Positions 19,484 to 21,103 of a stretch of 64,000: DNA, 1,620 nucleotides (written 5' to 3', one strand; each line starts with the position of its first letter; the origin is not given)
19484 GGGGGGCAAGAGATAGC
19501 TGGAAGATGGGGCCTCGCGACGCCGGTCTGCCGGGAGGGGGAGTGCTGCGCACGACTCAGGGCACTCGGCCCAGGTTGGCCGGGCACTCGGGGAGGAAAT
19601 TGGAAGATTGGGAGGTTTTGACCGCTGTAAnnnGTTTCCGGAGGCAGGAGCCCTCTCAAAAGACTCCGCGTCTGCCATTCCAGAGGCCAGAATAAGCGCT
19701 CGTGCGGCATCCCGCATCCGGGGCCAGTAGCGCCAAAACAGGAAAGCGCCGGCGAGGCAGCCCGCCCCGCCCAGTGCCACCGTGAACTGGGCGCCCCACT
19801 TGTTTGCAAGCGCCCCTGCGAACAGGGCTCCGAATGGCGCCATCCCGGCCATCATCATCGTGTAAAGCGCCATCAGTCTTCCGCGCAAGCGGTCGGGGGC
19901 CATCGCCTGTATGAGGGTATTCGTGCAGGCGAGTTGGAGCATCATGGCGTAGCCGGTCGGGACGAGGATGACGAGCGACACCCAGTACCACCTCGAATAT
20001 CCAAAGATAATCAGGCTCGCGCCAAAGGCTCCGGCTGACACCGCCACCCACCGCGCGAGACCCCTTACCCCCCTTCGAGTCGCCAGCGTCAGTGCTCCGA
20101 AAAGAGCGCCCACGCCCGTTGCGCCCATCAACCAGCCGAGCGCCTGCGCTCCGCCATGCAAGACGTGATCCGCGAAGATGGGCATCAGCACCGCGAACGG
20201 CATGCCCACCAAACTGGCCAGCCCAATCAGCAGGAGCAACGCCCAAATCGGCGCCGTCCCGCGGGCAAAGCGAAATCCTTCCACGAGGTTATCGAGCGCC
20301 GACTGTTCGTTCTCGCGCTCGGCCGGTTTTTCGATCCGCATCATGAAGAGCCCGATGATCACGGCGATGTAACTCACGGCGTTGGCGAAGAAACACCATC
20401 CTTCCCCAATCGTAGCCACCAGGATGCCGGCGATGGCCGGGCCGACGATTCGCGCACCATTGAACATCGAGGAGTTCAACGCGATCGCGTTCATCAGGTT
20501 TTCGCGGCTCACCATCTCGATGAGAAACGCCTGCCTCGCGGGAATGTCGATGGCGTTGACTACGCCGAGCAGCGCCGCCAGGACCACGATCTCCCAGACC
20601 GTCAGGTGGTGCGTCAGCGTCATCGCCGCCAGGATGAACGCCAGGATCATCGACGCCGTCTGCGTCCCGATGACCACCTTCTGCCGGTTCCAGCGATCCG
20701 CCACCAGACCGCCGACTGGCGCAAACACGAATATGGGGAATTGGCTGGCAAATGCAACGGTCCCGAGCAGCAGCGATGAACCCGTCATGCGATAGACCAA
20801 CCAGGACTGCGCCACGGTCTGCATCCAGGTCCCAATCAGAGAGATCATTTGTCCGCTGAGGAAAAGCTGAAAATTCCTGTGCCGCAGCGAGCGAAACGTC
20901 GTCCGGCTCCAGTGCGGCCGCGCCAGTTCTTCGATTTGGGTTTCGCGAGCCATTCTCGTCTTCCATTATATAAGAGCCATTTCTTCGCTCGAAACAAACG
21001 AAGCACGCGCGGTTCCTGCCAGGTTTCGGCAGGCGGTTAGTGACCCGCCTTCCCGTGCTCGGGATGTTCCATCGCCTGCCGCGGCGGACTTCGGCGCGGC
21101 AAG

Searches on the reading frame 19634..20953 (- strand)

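Call 52: search_protein_families(library=pfam, proteins=[window:19634-20953:-], max_evalue=0.00001)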
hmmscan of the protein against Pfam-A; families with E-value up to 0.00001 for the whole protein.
window:19634-20953:- (440 aa): 2 families
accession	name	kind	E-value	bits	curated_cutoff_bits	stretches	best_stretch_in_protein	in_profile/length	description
PF05977.19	MFS_3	-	6.4e-63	213.4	27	1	18-411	2-395/524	Transmembrane secretion effector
PF07690.21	MFS_1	-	2.8e-41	142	33.4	2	32-375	2-346/347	Major Facilitator Superfamily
